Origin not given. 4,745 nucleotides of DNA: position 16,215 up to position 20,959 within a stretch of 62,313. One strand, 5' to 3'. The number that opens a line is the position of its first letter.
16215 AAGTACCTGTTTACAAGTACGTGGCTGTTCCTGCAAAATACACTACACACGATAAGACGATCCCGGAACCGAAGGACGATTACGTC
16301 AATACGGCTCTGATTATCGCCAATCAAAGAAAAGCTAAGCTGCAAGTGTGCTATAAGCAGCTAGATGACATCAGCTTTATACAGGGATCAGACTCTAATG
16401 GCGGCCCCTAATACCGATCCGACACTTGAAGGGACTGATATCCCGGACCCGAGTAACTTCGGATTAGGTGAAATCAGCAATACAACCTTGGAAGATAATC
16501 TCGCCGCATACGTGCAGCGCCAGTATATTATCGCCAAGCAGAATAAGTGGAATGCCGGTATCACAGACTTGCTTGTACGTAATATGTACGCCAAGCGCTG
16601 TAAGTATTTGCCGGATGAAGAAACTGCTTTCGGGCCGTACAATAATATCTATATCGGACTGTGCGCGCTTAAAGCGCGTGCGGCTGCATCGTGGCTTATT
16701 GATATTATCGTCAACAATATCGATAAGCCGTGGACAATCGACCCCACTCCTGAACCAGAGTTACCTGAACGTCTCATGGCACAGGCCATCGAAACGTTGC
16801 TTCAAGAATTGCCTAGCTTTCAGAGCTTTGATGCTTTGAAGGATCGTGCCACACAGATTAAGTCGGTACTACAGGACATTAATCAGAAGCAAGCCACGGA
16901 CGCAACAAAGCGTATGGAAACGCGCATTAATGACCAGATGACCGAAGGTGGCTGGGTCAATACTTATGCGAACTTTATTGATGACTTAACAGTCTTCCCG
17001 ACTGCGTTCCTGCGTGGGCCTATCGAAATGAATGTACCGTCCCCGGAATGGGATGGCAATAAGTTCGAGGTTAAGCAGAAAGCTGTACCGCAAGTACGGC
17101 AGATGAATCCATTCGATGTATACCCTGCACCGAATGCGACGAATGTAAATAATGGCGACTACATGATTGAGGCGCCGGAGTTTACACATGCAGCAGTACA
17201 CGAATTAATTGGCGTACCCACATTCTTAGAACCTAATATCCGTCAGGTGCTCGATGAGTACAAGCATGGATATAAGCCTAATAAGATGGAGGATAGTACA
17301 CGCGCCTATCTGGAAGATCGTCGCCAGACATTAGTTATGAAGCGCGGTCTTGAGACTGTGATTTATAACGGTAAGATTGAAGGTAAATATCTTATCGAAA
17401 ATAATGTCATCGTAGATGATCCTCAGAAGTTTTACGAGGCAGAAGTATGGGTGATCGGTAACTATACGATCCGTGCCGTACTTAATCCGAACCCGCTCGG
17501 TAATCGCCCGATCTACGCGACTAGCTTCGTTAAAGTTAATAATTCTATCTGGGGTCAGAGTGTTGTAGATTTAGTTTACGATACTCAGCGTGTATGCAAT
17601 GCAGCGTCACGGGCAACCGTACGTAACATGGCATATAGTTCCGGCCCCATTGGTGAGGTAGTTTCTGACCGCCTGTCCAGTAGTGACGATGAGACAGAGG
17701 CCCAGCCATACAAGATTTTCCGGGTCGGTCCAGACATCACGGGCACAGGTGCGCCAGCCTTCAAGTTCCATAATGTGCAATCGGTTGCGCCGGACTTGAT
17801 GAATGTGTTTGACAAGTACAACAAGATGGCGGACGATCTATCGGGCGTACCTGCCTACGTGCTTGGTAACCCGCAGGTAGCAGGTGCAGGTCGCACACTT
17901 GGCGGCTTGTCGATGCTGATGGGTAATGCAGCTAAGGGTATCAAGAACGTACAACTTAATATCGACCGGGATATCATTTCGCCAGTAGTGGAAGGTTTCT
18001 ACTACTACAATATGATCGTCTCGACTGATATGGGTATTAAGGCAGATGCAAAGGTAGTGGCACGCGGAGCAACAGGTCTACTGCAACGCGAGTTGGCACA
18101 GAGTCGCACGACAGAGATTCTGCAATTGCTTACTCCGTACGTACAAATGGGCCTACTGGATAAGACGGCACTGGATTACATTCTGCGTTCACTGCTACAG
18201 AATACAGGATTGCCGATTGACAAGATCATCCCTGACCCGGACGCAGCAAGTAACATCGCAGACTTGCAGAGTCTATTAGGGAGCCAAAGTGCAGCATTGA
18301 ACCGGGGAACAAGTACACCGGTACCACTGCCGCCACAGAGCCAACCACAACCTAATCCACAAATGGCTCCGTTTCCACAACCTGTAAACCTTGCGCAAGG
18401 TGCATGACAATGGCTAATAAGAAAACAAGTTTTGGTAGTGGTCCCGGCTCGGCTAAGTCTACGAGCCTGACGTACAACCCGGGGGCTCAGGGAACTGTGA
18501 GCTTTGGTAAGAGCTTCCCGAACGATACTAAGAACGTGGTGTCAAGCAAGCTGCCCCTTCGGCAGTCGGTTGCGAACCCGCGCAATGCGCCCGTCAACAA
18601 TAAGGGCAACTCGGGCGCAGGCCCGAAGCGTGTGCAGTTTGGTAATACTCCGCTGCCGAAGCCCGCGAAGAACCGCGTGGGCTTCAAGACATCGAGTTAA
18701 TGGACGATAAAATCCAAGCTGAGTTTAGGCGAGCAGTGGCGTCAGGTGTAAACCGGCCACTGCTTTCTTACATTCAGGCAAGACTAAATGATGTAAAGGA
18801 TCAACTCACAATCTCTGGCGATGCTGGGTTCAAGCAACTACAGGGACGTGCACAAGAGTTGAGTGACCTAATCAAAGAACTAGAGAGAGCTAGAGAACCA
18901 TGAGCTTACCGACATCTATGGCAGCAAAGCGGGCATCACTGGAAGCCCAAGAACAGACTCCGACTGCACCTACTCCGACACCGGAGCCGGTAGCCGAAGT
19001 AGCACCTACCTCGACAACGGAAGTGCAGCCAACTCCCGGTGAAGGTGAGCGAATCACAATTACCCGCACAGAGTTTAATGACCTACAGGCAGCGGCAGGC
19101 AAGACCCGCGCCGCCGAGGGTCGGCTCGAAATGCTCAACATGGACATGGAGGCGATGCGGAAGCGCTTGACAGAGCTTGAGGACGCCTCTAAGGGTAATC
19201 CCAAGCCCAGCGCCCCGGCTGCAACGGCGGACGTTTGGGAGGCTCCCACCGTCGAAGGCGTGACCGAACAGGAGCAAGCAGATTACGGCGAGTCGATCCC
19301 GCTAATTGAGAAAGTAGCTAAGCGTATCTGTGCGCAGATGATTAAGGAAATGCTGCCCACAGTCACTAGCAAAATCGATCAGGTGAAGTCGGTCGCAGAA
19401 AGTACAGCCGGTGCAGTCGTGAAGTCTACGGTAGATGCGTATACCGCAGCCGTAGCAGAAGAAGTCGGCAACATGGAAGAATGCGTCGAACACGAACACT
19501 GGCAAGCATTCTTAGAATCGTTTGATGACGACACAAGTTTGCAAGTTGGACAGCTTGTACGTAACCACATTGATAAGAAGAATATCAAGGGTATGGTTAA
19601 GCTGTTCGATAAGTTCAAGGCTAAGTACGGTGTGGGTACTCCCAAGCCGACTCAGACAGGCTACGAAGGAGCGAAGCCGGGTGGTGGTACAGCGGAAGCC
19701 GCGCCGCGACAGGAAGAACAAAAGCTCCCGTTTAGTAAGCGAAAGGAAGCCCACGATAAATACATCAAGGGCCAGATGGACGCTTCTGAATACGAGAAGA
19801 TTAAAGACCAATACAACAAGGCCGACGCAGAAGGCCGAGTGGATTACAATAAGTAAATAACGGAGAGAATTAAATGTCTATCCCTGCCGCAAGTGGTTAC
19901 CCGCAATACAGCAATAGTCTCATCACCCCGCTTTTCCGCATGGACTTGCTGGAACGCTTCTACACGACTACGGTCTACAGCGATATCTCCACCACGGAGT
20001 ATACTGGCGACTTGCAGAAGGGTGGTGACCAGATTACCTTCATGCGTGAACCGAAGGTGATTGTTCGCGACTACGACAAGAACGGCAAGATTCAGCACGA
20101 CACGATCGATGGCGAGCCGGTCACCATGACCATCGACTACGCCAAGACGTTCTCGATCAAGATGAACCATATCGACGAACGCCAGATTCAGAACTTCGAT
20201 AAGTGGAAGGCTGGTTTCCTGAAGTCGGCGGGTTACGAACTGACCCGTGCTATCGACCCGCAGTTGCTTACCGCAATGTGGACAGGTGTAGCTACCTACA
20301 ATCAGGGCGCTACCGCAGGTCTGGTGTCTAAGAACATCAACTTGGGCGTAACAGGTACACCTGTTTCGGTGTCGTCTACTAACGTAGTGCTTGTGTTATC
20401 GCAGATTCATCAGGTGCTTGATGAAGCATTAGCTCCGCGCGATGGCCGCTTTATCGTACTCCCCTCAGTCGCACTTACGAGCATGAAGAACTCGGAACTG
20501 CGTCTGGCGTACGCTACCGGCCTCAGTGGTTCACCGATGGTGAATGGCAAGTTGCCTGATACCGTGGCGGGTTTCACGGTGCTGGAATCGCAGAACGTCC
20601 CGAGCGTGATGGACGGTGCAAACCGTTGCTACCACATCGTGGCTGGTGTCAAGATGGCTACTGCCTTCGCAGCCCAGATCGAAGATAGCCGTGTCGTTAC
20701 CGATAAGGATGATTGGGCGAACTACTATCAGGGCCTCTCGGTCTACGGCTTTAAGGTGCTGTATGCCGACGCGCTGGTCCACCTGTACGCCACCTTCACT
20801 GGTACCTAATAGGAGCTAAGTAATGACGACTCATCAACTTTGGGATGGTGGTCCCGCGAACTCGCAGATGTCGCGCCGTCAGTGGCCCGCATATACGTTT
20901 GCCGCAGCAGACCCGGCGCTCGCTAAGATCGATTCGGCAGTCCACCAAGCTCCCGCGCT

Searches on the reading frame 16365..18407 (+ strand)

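Call 33: search_protein_families(library=phrogs, proteins=[window:16365-18407:+], max_evalue=0.00001)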
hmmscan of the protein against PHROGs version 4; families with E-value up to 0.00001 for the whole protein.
window:16365-18407:+ (680 aa): 2 families
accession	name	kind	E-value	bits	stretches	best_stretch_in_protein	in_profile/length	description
phrog_332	-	connector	1.6e-46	159.8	1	93-633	58-516/560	head-tail adaptor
phrog_1216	-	head and packaging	9.1e-14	51.9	1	351-541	311-501/714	portal protein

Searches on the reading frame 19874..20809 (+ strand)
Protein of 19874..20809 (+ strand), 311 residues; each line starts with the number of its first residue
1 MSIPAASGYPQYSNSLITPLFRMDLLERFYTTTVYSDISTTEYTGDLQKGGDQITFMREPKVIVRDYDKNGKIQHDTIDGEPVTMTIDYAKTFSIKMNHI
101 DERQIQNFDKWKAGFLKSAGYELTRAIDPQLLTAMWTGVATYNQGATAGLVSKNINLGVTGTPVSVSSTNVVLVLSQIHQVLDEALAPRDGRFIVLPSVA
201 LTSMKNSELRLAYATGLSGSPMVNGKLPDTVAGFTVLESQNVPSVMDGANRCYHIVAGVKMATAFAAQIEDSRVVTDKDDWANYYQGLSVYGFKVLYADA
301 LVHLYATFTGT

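Call 33: search_protein_families(library=phrogs, proteins=[window:19874-20809:+], max_evalue=0.00001)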
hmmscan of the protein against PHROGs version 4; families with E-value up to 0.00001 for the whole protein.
window:19874-20809:+ (311 aa): 2 families
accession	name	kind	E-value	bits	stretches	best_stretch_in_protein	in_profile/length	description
phrog_267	-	head and packaging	3.1e-33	116.5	1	14-309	38-328/410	major head protein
phrog_283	-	head and packaging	2.9e-15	57.5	1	25-257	16-232/385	major head protein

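Call 84: search_dna_similar(query=window:19874-20809:+, collection=phages, mode=protein, max_rows=25, max_evalue=0.00001)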
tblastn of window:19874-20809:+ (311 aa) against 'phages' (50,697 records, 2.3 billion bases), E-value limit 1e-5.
Records with a match: 43; places in all: 43; records where one place covers at least 80% of the query: 41.
Best place of each record, by identity: <60% 43.
By first word of the organism name: Clostridium 10; Roseobacter 10; Rhizobium 4; Pelagibacter 4; Streptomyces 4; Aeribacillus 2; Deep-sea 2; Gordonia 2; Caudoviricetes 2; Puniceispirillum 2; and 1 more.
By host as written in the record: Clostridium perfringens 9; Rhodobacteraceae bacterium FZCC0040 4; - 3; Candidatus Pelagibacter sp. HTCC7211 3; Rhodobacteraceae bacterium FZCC0023 3; Rhizobium phaseoli N831 2; Aeribacillus pallidus 2; Rhodococcus erythropolis RIA 643 2; and 12 more.
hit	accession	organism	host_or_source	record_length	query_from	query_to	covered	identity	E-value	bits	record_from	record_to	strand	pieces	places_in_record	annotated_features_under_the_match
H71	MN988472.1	Rhizobium phage RHph_TM3_14A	Rhizobium etli T3_14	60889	1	307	99%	32.3%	4e-28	120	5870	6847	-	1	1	major capsid protein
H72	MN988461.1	Rhizobium phage RHph_TM27A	Rhizobium phaseoli N831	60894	1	307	99%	32.3%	4e-28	120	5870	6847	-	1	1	major capsid protein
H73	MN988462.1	Rhizobium phage RHph_TM27B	Rhizobium phaseoli N831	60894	1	307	99%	32.3%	4e-28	120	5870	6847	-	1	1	major capsid protein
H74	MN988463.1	Rhizobium phage RHph_TM29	Rhizobium phaseoli N931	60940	1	307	99%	32.3%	4e-28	120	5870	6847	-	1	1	major capsid protein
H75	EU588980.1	Clostridium phage phiCP39-O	Clostridium perfringens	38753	15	307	94%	27.5%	5e-15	81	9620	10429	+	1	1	Gp6-like protein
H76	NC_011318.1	Clostridium phage phiCP39-O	Clostridium perfringens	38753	15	307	94%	27.5%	5e-15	81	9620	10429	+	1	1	Gp6-like protein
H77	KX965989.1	Aeribacillus phage AP45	Aeribacillus pallidus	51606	14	306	94%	27.2%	5e-16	84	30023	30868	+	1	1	capsid protein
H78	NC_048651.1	Aeribacillus phage AP45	Aeribacillus pallidus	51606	14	306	94%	27.2%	5e-16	84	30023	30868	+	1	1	major head protein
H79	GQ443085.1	Clostridium phage phiCP26F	Clostridium perfringens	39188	14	307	95%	27.0%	1e-14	80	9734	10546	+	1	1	phi26F_gp11: P22 coat protein 5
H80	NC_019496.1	Clostridium phage phiCP26F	Clostridium perfringens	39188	14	307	95%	27.0%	1e-14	80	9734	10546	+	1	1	phi26F_gp11: major head protein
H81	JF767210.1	Clostridium phage phiCP9O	Clostridium perfringens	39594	14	307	95%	27.0%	1e-14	80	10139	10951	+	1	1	P22 coat protein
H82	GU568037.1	Deep-sea thermophilic phage D6E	-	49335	14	306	94%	27.0%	4e-15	82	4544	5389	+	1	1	capsid protein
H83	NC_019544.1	Deep-sea thermophilic phage D6E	-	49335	14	306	94%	27.0%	4e-15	82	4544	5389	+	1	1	major head protein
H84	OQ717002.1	Clostridium phage vB_CpeS-17DYC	Clostridium perfringens 012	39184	15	304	93%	27.1%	2e-15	83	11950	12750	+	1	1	hypothetical protein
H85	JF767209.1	Clostridium phage phiCP34O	Clostridium perfringens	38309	15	307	94%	26.5%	4e-15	82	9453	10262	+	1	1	P22 coat protein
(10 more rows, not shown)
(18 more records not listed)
